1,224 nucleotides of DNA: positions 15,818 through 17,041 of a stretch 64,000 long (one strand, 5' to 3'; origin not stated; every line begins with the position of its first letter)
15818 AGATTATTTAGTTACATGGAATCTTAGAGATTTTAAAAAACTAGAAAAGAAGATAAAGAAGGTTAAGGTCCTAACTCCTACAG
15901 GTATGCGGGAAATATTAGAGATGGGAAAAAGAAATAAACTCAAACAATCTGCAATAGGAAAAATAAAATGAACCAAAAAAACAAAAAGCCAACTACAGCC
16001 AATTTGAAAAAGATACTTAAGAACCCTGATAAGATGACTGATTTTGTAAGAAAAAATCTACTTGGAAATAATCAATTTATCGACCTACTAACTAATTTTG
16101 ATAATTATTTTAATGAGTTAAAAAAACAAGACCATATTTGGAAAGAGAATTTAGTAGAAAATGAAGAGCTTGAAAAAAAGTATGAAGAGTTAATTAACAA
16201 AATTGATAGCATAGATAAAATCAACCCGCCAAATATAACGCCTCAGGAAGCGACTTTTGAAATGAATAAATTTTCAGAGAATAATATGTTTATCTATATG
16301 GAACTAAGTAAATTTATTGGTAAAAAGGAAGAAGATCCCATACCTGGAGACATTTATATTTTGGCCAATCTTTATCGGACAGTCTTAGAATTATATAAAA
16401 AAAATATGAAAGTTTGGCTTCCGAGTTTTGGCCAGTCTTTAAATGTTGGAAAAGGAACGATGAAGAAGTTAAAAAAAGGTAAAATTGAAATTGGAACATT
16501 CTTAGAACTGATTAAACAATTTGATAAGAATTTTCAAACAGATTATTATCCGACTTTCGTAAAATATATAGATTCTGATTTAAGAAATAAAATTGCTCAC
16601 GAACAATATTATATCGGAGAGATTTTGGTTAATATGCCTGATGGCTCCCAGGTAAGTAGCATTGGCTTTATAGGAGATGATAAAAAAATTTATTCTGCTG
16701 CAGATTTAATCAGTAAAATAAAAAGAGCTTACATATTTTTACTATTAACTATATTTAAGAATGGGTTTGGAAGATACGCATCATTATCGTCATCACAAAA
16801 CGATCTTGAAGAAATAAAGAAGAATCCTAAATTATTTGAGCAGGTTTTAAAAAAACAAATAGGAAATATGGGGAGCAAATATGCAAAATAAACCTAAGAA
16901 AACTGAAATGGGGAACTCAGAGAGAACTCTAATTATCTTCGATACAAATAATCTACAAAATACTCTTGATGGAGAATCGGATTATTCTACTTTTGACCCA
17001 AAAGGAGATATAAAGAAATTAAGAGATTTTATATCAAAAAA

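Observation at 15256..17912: Overlapping four-gene block: basic repeat peptide, PIN, HEPN-like, PIN-like. Candidate multi-RNase abortive/TA module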

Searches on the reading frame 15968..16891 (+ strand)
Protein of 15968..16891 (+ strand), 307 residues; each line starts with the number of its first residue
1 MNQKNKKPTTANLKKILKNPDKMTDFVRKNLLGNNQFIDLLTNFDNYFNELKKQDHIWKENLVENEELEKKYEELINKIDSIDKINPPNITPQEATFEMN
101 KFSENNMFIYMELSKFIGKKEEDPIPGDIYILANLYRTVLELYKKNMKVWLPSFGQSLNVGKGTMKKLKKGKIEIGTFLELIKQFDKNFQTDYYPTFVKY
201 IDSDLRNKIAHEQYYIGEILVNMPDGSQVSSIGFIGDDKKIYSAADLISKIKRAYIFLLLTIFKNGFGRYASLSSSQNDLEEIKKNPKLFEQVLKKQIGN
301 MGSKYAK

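Call 3: search_protein_families(library=pfam, proteins=[window:15968-16891:+], max_evalue=1)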
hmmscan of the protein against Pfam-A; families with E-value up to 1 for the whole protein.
window:15968-16891:+ (307 aa): 2 families
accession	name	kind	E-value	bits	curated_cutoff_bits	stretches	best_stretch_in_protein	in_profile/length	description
PF07200.18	Mod_r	-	0.071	13.5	30.1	1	9-84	4-72/146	Modifier of rudimentary (Mod(r)) protein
PF10046.14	BLOC1_2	-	0.093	13.5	33.4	1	22-86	6-71/96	Biogenesis of lysosome-related organelles complex-1 subunit 2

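Call 4: search_protein_families(library=padloc, proteins=[window:15968-16891:+], max_evalue=1)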
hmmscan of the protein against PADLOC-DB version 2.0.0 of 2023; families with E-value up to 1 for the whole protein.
window:15968-16891:+ (307 aa): 2 families
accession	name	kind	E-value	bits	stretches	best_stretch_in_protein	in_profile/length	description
PDLC01797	CARF1--CARF_HEPN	-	0.00036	17.7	1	162-227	324-389/428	-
PDLC04038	PD-T4-5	-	0.014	12.6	1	13-85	163-230/309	-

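Call 5: search_protein_families(library=ncbifam, proteins=[window:15968-16891:+], max_evalue=1)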
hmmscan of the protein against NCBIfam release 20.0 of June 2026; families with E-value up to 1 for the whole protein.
window:15968-16891:+ (307 aa): 1 family
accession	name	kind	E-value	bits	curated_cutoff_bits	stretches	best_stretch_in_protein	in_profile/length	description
NF005049.0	PRK06461.1-3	equivalog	0.036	14.3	188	1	237-297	61-120/144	single-stranded DNA-binding protein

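Call 6: search_protein_families(library=phrogs, proteins=[window:15968-16891:+], max_evalue=1)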
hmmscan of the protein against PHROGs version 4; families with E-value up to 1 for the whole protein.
window:15968-16891:+ (307 aa): 1 family
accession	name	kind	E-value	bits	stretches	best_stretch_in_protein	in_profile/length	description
phrog_29830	-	unknown function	0.28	12.5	0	246-274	14-41/49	-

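Call 8: find_homologous_proteins(query=window:15968-16891:+, max_evalue=0.001)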
Query window:15968-16891:+ (307 aa): 1 proteins with E <= 0.001 among 3840 candidates.
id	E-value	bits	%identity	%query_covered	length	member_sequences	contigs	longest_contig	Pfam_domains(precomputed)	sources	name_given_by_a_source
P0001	1.2e-196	670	100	100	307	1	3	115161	-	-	-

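Call 19: predict_structure(protein=window:15968-16891:+)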
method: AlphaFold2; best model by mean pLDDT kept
length: 307 residues; sequences in the alignment: 1
mean_pLDDT: 36.5   pTM: 0.20
mean pLDDT of the five models: 36.5, 35.6, 34.7, 34.3, 32.5
residues with pLDDT >= 90: 0; 70-90: 0; 50-70: 16; < 50: 291
segments of 3 or more residues with pLDDT < 50: 1-280, 297-307
pLDDT, mean of each block of 10 residues (from residue 1): 35 37 36 34 38 39 40 39 33 28 32 36 35 37 31 31 36 34 35 28 32 34 32 36 39 37 40 41 55 49 43
secondary structure, 60 per line:
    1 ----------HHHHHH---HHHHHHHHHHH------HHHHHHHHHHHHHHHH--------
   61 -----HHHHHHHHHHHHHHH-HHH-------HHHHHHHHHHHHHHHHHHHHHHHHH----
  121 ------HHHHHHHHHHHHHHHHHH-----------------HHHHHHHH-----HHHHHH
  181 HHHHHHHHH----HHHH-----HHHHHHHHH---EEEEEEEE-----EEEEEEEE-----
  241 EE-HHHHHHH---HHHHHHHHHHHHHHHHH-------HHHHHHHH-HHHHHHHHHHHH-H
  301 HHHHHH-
elements in order: H11-16 H20-30 H37-52 H66-80 H92-116 H127-144 H162-169 H175-189 H194-197 H203-211 E215-222 E228-235 H244-250 H254-270 H278-285 H287-298 H300-306

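Call 20: search_protein_representatives(protein=window:15968-16891:+)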
Query: 307 residues. Proteins with E-value up to 0.001 (for the whole library): 4; up to 1e-10: 1; up to 1e-30: 1. The best 4 are listed.
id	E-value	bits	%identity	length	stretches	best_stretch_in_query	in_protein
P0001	3.7e-197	669.7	100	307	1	1-307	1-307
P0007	2.5e-08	49.9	34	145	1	21-154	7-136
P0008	4.9e-06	42.4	36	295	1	99-218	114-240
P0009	1.6e-04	37.4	29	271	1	29-218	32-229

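Call 22: find_encoding_contigs(protein=P0008, flank=8000, max_places=4)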
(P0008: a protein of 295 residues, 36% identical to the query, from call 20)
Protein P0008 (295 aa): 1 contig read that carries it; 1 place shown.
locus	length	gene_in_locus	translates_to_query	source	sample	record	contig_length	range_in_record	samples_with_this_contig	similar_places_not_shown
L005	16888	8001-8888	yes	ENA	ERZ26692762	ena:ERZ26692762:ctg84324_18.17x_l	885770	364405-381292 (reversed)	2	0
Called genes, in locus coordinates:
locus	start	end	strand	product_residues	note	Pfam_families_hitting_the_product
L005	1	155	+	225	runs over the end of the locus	PF07021:MetW (weak), PF08241:Methyltransf_11 (faint), PF13649:Methyltransf_25 (weak)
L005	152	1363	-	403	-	PF00404:Dockerin_1 (faint)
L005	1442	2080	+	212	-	-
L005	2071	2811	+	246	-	PF01026:TatD_DNase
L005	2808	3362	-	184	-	PF02572:CobA_CobO_BtuR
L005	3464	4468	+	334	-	-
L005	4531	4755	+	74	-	-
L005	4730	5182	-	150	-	-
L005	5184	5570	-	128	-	-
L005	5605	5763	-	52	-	-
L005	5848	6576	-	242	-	PF13462:Thioredoxin_4, PF01323:DSBA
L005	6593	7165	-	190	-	-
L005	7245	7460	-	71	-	-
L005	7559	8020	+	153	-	-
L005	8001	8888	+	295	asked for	-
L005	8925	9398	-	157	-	PF04480:DUF559 (weak)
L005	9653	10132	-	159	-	PF03061:4HBT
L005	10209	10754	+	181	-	PF02600:DsbB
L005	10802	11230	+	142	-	PF00571:CBS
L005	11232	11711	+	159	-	PF01625:PMSR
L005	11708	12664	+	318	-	PF00413:Peptidase_M10, PF01400:Astacin (faint), PF07705:CARDB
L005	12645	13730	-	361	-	PF27854:Heavy_Cys_CGP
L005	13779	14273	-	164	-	-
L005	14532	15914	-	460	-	-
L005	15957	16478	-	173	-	-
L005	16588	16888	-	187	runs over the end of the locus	PF00571:CBS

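Call 23: find_encoding_contigs(protein=P0009, flank=8000, max_places=4)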
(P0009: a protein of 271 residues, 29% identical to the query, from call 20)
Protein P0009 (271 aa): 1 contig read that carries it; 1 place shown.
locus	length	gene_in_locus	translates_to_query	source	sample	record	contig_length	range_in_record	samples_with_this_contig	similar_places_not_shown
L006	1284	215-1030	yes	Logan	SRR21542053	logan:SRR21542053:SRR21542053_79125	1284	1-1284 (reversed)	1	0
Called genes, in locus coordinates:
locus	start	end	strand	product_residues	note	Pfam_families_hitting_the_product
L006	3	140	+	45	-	?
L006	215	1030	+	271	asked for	-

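Call 25: search_protein_families(library=pfam, proteins=[L005:7559-8020:+, P0008, P0009, L005:7245-7460:-], max_evalue=1)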
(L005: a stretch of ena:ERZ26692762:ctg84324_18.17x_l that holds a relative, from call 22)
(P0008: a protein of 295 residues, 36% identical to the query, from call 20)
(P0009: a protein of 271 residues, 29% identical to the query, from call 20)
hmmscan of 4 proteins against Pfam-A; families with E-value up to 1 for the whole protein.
L005:7559-8020:+ (153 aa): 4 families
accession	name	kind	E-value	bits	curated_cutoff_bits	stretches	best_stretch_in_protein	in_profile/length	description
PF12666.12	PrgI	-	0.003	18.5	27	1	42-110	2-67/91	PrgI family protein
PF20990.2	DUF2207_C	-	0.013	15.6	33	1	25-107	111-184/247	Predicted membrane protein (DUF2207) C-terminal domain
PF17406.7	Nrap_D5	-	0.023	14.9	27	1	5-52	63-107/162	Nrap protein PAP/OAS1-like domain 5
PF15054.11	DUF4535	-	0.071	13.2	28.3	1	15-41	18-44/45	Domain of unknown function (DUF4535)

P0008 (295 aa): 1 family
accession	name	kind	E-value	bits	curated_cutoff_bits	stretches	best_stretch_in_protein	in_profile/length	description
PF04182.18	B-block_TFIIIC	-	0.047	14.2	22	0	80-120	5-44/73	B-block binding subunit of TFIIIC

P0009 (271 aa): 0 families

L005:7245-7460:- (71 aa): 8 families
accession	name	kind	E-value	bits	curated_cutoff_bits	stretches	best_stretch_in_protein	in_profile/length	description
PF04610.19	TrbL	-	0.0028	17.9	25.9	1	7-54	98-145/215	TrbL/VirB6 plasmid conjugal transfer protein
PF20990.2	DUF2207_C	-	0.0065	16.6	33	1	5-70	130-198/247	Predicted membrane protein (DUF2207) C-terminal domain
PF11239.13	DUF3040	-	0.14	12.9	24.7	1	15-53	43-75/84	Protein of unknown function (DUF3040)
PF10112.14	Halogen_Hydrol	-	0.25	11.7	29.8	1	18-69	2-55/191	5-bromo-4-chloroindolyl phosphate hydrolysis protein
PF07332.16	Phage_holin_3_6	-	0.3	11.6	28.4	1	10-63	33-94/116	Putative Actinobacterial Holin-X, holin superfamily III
PF00746.26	Gram_pos_anchor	-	0.3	11.5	20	1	39-60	18-39/43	LPXTG cell wall anchor motif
PF17555.7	TssN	-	0.42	10.4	30.3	1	3-60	23-81/274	Type VI secretion system, TssN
PF04123.18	DUF373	-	0.45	10.3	28.3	1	21-64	156-202/335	Domain of unknown function (DUF373)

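Call 26: search_solved_structures(query=A1, max_evalue=10, show_alignments=2)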
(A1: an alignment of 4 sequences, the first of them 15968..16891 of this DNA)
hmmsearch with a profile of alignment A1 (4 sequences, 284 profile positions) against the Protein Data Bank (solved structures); distinct sequences matched with E-value up to 10: 3.
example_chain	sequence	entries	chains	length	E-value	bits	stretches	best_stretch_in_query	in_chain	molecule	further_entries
6zj3_Lg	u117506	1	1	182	0.12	15.1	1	155-205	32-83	Ribosomal protein eL20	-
7oyc_G1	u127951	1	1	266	0.63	12.7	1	5-101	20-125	60S ribosomal protein L7a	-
6zh1_A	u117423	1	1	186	1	12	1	4-133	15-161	Factor H-binding protein A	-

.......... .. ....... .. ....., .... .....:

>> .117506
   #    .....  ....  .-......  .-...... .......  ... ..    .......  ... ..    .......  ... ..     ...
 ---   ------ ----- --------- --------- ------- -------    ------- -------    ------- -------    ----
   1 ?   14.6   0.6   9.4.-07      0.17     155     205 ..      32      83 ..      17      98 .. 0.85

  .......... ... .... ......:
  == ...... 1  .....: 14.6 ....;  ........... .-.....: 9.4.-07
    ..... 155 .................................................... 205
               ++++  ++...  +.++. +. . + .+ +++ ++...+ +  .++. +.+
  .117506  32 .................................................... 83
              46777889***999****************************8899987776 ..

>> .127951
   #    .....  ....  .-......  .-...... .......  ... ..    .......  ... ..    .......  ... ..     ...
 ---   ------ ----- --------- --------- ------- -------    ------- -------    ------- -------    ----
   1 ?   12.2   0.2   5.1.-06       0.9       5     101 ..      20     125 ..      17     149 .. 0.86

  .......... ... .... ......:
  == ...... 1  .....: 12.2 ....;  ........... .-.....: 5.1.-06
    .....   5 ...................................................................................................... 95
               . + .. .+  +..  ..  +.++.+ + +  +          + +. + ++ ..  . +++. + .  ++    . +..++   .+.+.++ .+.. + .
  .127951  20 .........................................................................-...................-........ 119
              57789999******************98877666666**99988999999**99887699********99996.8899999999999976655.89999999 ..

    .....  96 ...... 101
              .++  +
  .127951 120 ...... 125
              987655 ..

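Call 27: find_homologous_proteins(query=A1, max_evalue=0.01)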
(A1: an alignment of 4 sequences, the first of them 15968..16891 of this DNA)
Query A1 (4 sequences) (307 aa, profile of the alignment): 2 proteins with E <= 0.01 among 8000 candidates.
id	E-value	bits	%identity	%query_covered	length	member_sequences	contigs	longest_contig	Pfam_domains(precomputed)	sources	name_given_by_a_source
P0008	2.1e-123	429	39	30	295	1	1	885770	-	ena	-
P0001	1.4e-100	355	100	100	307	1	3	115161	-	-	-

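Call 42: predict_structure(alignment_id=A1)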
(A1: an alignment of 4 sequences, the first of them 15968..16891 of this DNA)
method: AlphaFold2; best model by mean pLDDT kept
length: 307 residues; sequences in the alignment: 4
mean_pLDDT: 41.1   pTM: 0.29
mean pLDDT of the five models: 41.1, 40.2, 40.2, 40.2, 40.1
residues with pLDDT >= 90: 0; 70-90: 1; 50-70: 40; < 50: 266
segments of 3 or more residues with pLDDT < 50: 1-139, 188-307
pLDDT, mean of each block of 10 residues (from residue 1): 32 34 33 32 34 30 37 40 35 41 44 43 41 48 50 55 66 57 52 44 41 37 37 40 43 44 34 38 41 39 27
secondary structure, 60 per line:
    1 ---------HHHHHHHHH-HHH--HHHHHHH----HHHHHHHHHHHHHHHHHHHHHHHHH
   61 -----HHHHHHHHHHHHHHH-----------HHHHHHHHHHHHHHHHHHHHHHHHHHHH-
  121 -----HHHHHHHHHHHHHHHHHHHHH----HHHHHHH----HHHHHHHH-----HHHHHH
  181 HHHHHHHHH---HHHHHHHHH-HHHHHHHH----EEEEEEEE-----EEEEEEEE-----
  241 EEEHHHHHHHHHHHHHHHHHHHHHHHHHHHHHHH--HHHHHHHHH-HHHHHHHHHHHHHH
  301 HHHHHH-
elements in order: H10-18 H25-31 H36-60 H66-80 H92-119 H126-146 H151-157 H162-169 H175-189 H193-201 H203-210 E215-222 E228-235 E241-243 H244-274 H277-285 H287-306

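Call 47: search_protein_families(library=padloc, alignment_id=A1, max_evalue=10)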
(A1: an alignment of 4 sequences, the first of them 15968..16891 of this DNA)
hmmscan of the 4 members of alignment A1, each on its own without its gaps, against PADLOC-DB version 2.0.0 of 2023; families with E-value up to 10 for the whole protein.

A. member 1, window:15968-16891:+ (307 aa): 2 families
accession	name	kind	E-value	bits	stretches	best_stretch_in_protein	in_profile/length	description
PDLC01797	CARF1--CARF_HEPN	-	0.00036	17.7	1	162-227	324-389/428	-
PDLC04038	PD-T4-5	-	0.014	12.6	1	13-85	163-230/309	-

B. families by the number of members that match (of 4 scanned): 2 families
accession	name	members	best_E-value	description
PDLC01797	CARF1--CARF_HEPN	1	0.00036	-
PDLC04038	PD-T4-5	1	0.014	-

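Call 50: find_related_loci(query=A1, collection=viral_contigs, flank=6000)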
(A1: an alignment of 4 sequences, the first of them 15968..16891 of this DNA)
Query A1 (307 aa) in viral_contigs; peptide patterns used: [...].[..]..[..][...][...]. (x = any residue, [..] = any of these).
39 stretches matched a pattern, but none encodes a relative of the query by tblastn (E <= 1e-3).

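Call 65: fold_search(model_id=the predicted structure, library=pdb)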
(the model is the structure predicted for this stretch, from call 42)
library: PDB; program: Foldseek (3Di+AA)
matches with E <= 10: 103; with E <= 0.001: 0
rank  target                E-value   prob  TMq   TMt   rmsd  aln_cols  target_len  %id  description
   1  3f51_A                1.5e+00  0.10  0.12  0.26  12.2       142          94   11  Crystal Structure of the clp gene regulator ClgR from Corynebacterium glutamicum (released 2008-11-18)
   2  3f52_E                2.1e+00  0.15  0.12  0.32   5.2        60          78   17  Crystal structure of the clp gene regulator ClgR from C. glutamicum (released 2008-11-18)
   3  8p5v_A                2.4e+00  0.02  0.08  0.03  17.4       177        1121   13  Single particle cryo-EM structure of homohexameric 2-oxoglutarate dehydrogenase OdhA from Corynebacterium glutamicum i (released 2023-08-16)
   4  6yxx_BL               2.8e+00  0.03  0.12  0.14  15.6       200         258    7  State A of the Trypanosoma brucei mitoribosomal large subunit assembly intermediate (released 2020-10-14)
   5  7txj_A                2.9e+00  0.02  0.11  0.17  20.1       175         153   11  Cryo-EM of AFV6 (released 2022-06-01)
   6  3udc_A                3.3e+00  0.05  0.14  0.15  11.5       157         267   13  Crystal structure of a membrane protein (released 2012-10-31)
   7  8p5x_A                3.3e+00  0.05  0.09  0.03  11.2        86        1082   15  Single particle cryo-EM structure of the complex between Corynebacterium glutamicum homohexameric 2-oxoglutarate dehyd (released 2023-08-16)
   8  8ux9_B                3.3e+00  0.02  0.09  0.08  22.0       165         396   12  Asymmetric unit of the PARIS Immune Complex at 3.2 Angstrom Resolution (released 2024-09-18)
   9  8v49_A                3.5e+00  0.02  0.09  0.07  20.3       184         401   10  CryoEM structure of AriA (E393Q) sensory subunit (released 2024-06-26)
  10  8p5t_A                3.5e+00  0.01  0.07  0.03  17.9       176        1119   15  Single particle cryo-EM structure of the homohexameric 2-oxoglutarate dehydrogenase OdhA from Corynebacterium glutamic (released 2023-08-16)
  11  7nvr_W                3.7e+00  0.04  0.09  0.13  15.2       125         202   14  Human Mediator with RNA Polymerase II Pre-initiation complex (released 2021-05-05)
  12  6jpi_B                3.9e+00  0.12  0.12  0.30   5.4        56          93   11  Crystal structure of PA4674 in complex with its operator DNA (28bp) from Pseudomonas aeruginosa (released 2020-04-01)
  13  6lb3_B                3.9e+00  0.12  0.12  0.30   5.4        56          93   11  Crystal structure of PA4674 in complex with its operator DNA (18bp) from Pseudomonas aeruginosa (released 2020-11-18)
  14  2eby_B                3.9e+00  0.12  0.16  0.36   6.1        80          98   15  Crystal structure of a hypothetical protein from E. Coli (released 2007-08-14)
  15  3f51_B                3.9e+00  0.09  0.12  0.26   5.9        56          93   18  Crystal Structure of the clp gene regulator ClgR from Corynebacterium glutamicum (released 2008-11-18)
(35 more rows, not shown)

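Call 73: find_encoding_contigs(protein=P0007, flank=3000, max_places=3)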
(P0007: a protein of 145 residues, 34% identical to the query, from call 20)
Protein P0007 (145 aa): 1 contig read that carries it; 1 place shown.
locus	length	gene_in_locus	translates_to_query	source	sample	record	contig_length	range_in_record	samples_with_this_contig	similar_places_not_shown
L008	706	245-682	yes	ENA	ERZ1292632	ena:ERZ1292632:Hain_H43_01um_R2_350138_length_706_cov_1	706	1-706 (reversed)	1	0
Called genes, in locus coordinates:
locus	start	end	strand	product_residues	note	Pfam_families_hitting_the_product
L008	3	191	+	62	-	?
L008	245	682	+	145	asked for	-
